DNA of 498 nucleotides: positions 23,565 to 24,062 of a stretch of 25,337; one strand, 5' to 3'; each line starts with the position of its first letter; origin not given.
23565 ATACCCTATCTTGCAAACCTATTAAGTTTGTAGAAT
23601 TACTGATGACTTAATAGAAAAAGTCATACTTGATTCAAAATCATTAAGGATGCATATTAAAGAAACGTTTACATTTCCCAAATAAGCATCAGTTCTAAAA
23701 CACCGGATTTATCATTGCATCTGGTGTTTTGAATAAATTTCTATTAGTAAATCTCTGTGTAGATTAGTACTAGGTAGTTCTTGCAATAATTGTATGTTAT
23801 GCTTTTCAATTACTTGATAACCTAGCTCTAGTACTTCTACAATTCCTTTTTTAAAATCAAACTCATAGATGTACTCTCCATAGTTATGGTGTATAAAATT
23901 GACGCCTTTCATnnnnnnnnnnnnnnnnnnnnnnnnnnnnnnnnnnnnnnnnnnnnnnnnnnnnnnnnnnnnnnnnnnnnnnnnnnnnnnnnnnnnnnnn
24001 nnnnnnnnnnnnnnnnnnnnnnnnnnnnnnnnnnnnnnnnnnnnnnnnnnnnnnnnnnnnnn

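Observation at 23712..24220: Translationally coupled pair of small unknown proteins (103 aa and 66 aa)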

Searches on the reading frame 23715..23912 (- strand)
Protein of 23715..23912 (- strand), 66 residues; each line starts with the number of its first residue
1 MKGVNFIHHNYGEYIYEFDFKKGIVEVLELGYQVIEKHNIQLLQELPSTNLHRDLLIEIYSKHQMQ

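Call 6: search_protein_families(library=pfam, proteins=[window:23715-23912:-], max_evalue=0.1)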
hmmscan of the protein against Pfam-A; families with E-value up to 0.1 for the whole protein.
window:23715-23912:- (66 aa): 0 families

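Call 7: search_protein_families(library=phrogs, proteins=[window:23715-23912:-], max_evalue=0.1)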
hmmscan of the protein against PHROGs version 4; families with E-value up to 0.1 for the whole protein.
window:23715-23912:- (66 aa): 0 families

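Call 9: search_protein_families(library=padloc, proteins=[window:23715-23912:-], max_evalue=0.1)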
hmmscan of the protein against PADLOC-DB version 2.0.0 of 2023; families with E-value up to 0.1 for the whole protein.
window:23715-23912:- (66 aa): 0 families

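Call 11: search_dna_similar(query=window:23715-23912:-, collection=phages, mode=protein, max_evalue=0.01, max_rows=30)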
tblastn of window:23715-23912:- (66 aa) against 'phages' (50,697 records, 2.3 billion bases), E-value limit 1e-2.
No match.

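Call 13: find_homologous_proteins(query=window:23715-23912:-, max_evalue=0.01)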
Query window:23715-23912:- (66 aa): 1 proteins with E <= 0.01 among 1 candidates.
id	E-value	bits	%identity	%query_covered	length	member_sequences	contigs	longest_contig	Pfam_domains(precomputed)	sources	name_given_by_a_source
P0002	6.3e-35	135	98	100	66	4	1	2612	-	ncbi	-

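Call 26: search_protein_families(library=ncbifam, proteins=[window:23715-23912:-], max_evalue=0.1)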
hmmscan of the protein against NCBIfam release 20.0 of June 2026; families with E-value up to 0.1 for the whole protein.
window:23715-23912:- (66 aa): 0 families

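Call 50: predict_structure(protein=window:23715-23912:-)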
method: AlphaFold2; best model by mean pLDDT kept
length: 66 residues; sequences in the alignment: 1
mean_pLDDT: 82.8   pTM: 0.67
mean pLDDT of the five models: 82.8, 61.0, 58.7, 54.9, 49.8
residues with pLDDT >= 90: 26; 70-90: 31; 50-70: 5; < 50: 4
segments of 3 or more residues with pLDDT < 50: 1-4
pLDDT, mean of each block of 10 residues (from residue 1): 57 87 91 90 89 89 74
secondary structure, 60 per line:
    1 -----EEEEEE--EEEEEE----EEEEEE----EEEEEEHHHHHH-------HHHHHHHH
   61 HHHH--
elements in order: E6-11 E14-19 E24-29 E34-39 H40-45 H53-64
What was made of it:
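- Checked: Its evidence is its length, its ribosome-binding site, its codon-position bias and one confident single-sequence AlphaFold model (pLDDT 82.8; the other four models scored 50-61; call 50).
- The best single-sequence AlphaFold model is confident (pLDDT 82.8; call 50).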

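Call 55: fold_search(model_id=the predicted structure, library=pdb)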
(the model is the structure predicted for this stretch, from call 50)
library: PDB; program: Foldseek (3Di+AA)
matches with E <= 10: 801; with E <= 0.001: 0
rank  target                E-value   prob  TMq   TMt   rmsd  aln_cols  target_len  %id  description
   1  4imm_B                1.8e-01  0.99  0.44  0.09   1.0        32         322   31  The crystal structure of BamB from Moraxella catarrhalis (released 2014-03-26)
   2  4lkm_C                3.7e-01  0.93  0.63  0.23   3.1        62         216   10  Crystal structure of Plk1 Polo-box domain in complex with PL-74 (released 2013-12-11)
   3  9n3r_B                3.7e-01  0.84  0.41  0.10   2.2        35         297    6  Crystal structure of PRMT5:MEP50 in complex with MTA and TNG462 (released 2025-03-12)
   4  4x60_B                3.9e-01  0.84  0.41  0.10   2.2        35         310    6  Crystal structure of PRMT5:MEP50 with EPZ015666 and sinefungin (released 2015-04-22)
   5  4whl_A                4.2e-01  0.91  0.63  0.23   3.1        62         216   10  A New Class of Peptidomimetics Targeting the Polo-box Domain of Polo-like kinase 1 (released 2014-12-03)
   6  5j19_A                4.2e-01  0.91  0.63  0.23   3.1        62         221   10  phospho-Pon binding-induced Plk1 dimerization (released 2016-06-15)
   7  9n73_LI               4.2e-01  0.84  0.48  0.06   7.9        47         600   13  SSU processome maturation and disassembly, State G (released 2025-10-29)
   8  5emj_B                4.5e-01  0.82  0.41  0.10   2.2        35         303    6  Crystal structure of PRMT5:MEP50 with Compound 8 and sinefungin (released 2016-02-24)
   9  7ser_B                4.8e-01  0.82  0.41  0.10   2.2        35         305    6  PRMT5/MEP50 with compound 30 bound (released 2022-01-26)
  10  9mgq_B                4.8e-01  0.80  0.41  0.10   2.2        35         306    6  Crystal structure of PRMT5:MEP50 in complex with sinefungin and compound 47 (released 2025-03-05)
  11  7s1p_B                5.1e-01  0.80  0.41  0.10   2.2        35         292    6  PRMT5/MEP50 crystal structure with sinefungin bound (released 2022-03-16)
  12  7s1q_B                5.1e-01  0.80  0.41  0.10   2.2        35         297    6  PRMT5/MEP50 crystal structure with MTA and a phthalazinone inhibitor bound (Compound 9) (released 2022-01-26)
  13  8ctb_B                5.1e-01  0.77  0.41  0.10   2.2        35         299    6  Human PRMT5:MEP50 structure with Fragment 3 and MTA Bound (released 2022-10-05)
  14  5j19_B                5.4e-01  0.89  0.62  0.21   3.0        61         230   10  phospho-Pon binding-induced Plk1 dimerization (released 2016-06-15)
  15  4x61_B                5.4e-01  0.77  0.41  0.10   2.2        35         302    6  Crystal structure of PRMT5:MEP50 with EPZ015666 and SAM (released 2015-04-22)
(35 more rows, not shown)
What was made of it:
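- Closest known: Polo-box fold. Same: The 66-aa model aligns at TM 0.63 over 62 columns (call 55).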

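Call 83: search_solved_structures(query=window:23715-23912:-, max_evalue=1)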
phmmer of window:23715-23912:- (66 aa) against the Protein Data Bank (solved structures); distinct sequences matched with E-value up to 1: 1.
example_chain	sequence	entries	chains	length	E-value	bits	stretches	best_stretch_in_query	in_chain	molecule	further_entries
7mcd_A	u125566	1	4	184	0.21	15.5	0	18-31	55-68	AI-designed TIM-barrel F15C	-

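Call 100: list_cluster_members(proteins=[window:23715-23912:-, window:23912-24220:-])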
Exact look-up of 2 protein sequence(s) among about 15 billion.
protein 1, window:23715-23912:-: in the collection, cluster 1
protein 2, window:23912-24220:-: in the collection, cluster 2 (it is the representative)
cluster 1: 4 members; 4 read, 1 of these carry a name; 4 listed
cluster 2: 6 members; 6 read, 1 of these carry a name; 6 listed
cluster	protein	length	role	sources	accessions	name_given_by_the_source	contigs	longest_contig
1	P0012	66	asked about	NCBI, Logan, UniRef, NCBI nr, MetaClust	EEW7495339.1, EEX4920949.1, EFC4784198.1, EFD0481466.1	TPA: hypothetical protein J6O31_002955 [Escherichia coli] | hypothetical protein n=1 Tax=Escherichia coli TaxID=562 RepID=UPI0007752118 | hypothetical protein [Escherichia coli]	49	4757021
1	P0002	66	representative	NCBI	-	-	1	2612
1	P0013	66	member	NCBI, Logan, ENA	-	-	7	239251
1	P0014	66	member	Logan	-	-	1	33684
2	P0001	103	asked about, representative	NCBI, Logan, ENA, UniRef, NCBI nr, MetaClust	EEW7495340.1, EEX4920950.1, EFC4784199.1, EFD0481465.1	TPA: hypothetical protein J6O31_002956 [Escherichia coli] | hypothetical protein n=1 Tax=Escherichia coli TaxID=562 RepID=UPI00077502DE | hypothetical protein [Escherichia coli]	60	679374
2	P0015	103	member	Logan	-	-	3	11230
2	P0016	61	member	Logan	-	-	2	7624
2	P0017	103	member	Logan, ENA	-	-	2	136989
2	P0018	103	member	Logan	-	-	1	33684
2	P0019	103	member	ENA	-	-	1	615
